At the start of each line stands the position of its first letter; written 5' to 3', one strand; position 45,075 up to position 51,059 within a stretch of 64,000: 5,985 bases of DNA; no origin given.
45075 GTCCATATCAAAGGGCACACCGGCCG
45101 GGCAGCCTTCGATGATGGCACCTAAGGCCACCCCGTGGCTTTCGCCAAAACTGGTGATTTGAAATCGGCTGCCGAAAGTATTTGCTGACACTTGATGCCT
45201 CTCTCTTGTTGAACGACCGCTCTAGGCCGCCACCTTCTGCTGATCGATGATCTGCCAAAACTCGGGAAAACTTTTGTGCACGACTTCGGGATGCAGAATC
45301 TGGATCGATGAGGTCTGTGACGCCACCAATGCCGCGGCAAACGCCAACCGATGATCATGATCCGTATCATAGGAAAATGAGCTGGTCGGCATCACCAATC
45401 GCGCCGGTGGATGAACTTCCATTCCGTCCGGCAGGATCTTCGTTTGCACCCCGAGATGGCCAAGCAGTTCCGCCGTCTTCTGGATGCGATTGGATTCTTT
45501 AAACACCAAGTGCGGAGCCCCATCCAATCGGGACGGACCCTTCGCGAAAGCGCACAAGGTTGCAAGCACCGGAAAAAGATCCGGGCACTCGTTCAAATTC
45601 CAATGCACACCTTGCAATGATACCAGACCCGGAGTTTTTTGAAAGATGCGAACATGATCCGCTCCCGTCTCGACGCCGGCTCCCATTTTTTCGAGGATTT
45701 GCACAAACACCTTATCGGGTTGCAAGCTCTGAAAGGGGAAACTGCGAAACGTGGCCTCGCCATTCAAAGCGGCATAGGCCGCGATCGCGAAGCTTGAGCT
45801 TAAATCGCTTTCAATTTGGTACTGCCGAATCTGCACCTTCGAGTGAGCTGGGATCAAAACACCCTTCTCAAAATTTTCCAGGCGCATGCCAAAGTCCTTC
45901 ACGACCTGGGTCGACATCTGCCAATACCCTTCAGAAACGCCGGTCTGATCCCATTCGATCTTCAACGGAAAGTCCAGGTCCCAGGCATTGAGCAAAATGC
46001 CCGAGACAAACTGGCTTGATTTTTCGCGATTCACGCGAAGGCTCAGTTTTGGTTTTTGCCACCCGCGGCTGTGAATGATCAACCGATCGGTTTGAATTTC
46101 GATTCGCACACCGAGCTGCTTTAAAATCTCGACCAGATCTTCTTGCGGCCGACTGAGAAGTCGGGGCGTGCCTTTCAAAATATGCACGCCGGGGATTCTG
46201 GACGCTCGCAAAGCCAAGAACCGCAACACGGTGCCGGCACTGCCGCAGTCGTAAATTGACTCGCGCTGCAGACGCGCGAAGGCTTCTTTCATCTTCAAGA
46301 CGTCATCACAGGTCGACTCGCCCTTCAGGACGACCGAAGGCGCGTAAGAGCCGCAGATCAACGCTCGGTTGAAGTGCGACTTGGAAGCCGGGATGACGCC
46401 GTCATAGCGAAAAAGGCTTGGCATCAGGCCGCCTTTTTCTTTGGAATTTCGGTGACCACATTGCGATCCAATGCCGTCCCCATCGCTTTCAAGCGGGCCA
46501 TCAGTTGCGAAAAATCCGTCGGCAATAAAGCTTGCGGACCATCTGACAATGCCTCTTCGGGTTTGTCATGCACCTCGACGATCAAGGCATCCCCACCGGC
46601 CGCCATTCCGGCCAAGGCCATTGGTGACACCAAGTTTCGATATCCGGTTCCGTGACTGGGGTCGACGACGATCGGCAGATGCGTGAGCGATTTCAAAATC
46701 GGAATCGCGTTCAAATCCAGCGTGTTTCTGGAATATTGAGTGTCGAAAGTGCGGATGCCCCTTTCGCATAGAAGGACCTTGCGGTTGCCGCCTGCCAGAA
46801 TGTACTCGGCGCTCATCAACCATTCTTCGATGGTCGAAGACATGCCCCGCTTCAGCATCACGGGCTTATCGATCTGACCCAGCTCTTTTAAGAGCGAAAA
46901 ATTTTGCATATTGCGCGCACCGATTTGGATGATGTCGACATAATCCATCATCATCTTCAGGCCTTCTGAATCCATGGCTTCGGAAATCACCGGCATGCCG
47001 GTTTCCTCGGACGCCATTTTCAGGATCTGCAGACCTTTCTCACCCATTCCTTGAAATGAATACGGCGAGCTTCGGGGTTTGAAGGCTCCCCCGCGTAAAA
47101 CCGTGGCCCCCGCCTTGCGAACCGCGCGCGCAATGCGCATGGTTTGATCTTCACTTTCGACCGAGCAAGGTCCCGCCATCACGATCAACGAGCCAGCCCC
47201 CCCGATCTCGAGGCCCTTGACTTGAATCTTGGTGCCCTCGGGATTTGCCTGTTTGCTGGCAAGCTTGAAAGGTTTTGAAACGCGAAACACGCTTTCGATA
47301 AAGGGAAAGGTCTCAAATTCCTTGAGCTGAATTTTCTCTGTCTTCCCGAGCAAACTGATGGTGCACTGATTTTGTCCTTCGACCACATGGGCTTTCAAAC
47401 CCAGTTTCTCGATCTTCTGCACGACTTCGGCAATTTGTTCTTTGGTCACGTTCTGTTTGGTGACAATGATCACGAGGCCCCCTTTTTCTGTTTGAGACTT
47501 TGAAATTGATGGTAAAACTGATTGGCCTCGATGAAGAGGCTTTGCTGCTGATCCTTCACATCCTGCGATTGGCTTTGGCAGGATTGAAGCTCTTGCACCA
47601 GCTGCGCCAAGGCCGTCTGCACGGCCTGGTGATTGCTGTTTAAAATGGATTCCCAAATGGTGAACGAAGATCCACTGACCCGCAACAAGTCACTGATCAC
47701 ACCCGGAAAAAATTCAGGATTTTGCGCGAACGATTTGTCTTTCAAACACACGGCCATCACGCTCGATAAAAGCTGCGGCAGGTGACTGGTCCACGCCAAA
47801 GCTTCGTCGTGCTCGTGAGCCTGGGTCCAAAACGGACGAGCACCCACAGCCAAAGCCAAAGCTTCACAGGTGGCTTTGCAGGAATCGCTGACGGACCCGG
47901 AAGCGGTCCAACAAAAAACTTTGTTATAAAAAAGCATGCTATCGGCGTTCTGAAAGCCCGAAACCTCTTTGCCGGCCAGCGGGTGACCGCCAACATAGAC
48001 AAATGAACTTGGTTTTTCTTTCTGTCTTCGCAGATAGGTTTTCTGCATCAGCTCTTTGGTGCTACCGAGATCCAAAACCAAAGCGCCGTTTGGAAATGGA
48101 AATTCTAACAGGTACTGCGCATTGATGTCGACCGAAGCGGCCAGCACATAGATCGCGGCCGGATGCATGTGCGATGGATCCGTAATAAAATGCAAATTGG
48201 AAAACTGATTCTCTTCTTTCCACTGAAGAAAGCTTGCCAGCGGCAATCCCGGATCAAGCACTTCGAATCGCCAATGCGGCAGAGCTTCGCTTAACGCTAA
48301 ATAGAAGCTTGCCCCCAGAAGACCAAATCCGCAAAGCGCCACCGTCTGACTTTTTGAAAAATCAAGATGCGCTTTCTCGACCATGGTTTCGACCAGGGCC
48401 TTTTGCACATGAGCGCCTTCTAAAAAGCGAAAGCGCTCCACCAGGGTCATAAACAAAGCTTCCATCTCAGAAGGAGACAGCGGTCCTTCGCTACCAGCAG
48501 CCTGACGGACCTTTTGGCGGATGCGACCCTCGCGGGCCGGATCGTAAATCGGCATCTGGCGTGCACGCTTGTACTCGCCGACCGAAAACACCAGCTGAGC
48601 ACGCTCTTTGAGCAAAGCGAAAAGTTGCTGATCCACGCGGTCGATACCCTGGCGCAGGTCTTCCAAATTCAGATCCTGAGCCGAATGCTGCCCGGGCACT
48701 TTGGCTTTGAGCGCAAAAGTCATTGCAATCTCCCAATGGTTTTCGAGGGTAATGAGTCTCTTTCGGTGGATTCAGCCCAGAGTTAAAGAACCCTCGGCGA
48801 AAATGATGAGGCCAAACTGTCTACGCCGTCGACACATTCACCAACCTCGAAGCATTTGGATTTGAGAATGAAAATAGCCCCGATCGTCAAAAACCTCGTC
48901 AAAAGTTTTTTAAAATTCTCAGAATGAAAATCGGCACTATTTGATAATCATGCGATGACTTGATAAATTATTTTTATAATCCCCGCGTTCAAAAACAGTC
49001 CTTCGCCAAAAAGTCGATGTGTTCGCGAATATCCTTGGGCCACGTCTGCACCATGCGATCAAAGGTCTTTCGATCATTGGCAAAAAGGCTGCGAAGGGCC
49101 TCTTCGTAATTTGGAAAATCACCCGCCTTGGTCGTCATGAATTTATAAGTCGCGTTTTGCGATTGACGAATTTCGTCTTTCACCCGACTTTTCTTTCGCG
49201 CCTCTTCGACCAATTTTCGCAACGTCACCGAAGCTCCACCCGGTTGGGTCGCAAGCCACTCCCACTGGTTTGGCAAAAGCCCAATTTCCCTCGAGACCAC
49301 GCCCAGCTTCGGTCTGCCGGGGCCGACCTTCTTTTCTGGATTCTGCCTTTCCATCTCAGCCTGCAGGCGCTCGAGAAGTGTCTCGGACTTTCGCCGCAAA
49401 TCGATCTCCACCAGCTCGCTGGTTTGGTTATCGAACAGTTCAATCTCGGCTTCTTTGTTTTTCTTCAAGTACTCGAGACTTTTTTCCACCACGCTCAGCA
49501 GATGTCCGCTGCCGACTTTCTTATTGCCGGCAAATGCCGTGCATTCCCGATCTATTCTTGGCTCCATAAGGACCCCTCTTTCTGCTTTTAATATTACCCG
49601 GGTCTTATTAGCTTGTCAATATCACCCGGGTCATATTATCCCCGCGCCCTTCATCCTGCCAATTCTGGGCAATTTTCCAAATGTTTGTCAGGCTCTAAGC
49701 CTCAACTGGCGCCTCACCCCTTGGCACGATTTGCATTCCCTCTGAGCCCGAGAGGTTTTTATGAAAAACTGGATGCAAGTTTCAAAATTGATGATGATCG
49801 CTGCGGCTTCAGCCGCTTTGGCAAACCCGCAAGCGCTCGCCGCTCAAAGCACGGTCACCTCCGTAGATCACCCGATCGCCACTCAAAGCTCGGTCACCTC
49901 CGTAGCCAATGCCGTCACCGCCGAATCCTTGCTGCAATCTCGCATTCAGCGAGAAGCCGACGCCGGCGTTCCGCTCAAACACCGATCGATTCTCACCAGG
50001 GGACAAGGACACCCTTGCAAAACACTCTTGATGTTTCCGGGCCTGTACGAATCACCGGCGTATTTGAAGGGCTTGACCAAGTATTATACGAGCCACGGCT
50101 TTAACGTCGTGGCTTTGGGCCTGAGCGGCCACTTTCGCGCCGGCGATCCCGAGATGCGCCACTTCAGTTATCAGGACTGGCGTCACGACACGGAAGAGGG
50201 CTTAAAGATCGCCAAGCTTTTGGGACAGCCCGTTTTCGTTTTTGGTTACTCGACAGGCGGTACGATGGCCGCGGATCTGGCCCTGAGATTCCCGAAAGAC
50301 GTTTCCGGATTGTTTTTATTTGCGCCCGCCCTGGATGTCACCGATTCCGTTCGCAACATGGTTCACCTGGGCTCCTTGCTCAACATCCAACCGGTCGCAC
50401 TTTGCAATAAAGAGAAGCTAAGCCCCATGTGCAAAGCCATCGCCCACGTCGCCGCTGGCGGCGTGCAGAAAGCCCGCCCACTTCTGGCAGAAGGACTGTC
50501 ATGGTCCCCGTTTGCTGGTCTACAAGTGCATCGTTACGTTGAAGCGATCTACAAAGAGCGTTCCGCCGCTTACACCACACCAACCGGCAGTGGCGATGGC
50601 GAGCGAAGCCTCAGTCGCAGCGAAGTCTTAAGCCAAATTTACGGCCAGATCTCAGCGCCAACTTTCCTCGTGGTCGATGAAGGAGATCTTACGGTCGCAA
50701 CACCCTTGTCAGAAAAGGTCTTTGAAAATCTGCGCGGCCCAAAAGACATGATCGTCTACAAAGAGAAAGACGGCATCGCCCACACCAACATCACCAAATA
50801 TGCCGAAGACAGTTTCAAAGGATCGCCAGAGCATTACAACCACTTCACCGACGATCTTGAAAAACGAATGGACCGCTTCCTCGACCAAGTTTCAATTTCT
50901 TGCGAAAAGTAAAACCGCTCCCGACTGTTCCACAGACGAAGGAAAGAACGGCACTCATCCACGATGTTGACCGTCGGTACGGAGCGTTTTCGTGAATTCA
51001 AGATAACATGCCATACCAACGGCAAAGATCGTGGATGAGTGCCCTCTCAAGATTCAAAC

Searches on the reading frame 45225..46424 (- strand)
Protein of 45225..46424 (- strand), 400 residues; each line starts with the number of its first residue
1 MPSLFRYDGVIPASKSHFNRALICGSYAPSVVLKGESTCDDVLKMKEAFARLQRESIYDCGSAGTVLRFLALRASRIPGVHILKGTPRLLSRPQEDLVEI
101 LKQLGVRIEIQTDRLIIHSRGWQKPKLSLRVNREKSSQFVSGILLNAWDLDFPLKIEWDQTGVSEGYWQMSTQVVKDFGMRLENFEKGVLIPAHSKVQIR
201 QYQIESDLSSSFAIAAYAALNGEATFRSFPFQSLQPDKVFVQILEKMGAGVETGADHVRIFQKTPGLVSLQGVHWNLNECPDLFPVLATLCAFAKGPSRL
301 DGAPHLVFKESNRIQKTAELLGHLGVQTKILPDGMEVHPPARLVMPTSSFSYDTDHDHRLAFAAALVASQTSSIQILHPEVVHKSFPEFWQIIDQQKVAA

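Call 62: search_protein_families(library=pfam, proteins=[window:45225-46424:-], max_evalue=0.001)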
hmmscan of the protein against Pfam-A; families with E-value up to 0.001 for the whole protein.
window:45225-46424:- (400 aa): 1 family
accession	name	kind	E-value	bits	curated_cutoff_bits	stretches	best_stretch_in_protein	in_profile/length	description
PF00275.25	EPSP_synthase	-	7.8e-56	190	22.8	1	56-391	84-415/417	EPSP synthase (3-phosphoshikimate 1-carboxyvinyltransferase)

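Call 77: find_homologous_proteins(query=window:45225-46424:-, max_evalue=1e-60)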
Query window:45225-46424:- (400 aa): 844 proteins with E <= 1e-60 among 8000 candidates; the best 120 are listed.
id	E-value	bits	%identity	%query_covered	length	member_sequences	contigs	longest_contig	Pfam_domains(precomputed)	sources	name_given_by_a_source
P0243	9.9e-268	905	100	100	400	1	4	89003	PF00275.26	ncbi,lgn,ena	-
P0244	1.0e-232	790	96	92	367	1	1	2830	PF00275.26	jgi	jgi:3-phosphoshikimate 1-carboxyvinyltransferase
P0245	2.0e-200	684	76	98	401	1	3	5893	PF00275.26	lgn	-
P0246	7.9e-193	659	73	98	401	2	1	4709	PF00275.26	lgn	-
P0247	3.2e-190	650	72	98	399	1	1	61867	PF00275.26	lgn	-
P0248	5.2e-185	633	70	100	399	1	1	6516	PF00275.26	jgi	-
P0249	1.7e-184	631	69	99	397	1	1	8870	PF00275.26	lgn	-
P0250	2.3e-184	631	69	99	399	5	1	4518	PF00275.26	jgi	-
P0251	5.6e-184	630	70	98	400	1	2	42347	PF00275.26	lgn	-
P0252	3.7e-183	627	71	99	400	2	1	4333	PF00275.26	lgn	-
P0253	2.7e-182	624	69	100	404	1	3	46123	PF00275.26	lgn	-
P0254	3.3e-182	624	70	97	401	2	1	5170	PF00275.26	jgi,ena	-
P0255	5.0e-182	623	69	99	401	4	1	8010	PF00275.26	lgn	-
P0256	4.3e-180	617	70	97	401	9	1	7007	PF00275.26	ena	-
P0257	4.2e-179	613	67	97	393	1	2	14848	PF00275.26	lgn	-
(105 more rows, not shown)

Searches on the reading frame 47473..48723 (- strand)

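Call 91: search_protein_families(library=pfam, proteins=[window:47473-48723:-], max_evalue=0.0001)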
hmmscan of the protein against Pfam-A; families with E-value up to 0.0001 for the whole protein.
window:47473-48723:- (417 aa): 3 families
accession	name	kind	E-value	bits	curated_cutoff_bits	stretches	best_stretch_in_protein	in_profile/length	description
PF01817.26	CM_2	-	4.8e-19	68.8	27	1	23-99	1-76/80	Chorismate mutase type II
PF20463.3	PDH_C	-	2.2e-09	38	22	1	302-384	2-86/102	Prephenate dehydrogenase, dimerization domain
PF02153.23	PDH_N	-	1.1e-07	31.9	26.5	1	185-276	42-131/154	Prephenate dehydrogenase, nucleotide-binding domain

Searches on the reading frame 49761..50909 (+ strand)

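Call 91: search_protein_families(library=pfam, proteins=[window:49761-50909:+], max_evalue=0.0001)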
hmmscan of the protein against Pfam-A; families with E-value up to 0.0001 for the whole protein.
window:49761-50909:+ (383 aa): 3 families
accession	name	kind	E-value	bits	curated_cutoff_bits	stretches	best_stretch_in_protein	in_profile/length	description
PF12146.15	Hydrolase_4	-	8.9e-16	58.3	27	1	84-332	2-226/239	Serine aminopeptidase, S33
PF00561.26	Abhydrolase_1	-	6.8e-08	32.9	25.8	1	88-199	2-117/245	alpha/beta hydrolase fold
PF12697.13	Abhydrolase_6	-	1.5e-06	29.5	26.3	1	109-205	23-94/217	Alpha/beta hydrolase family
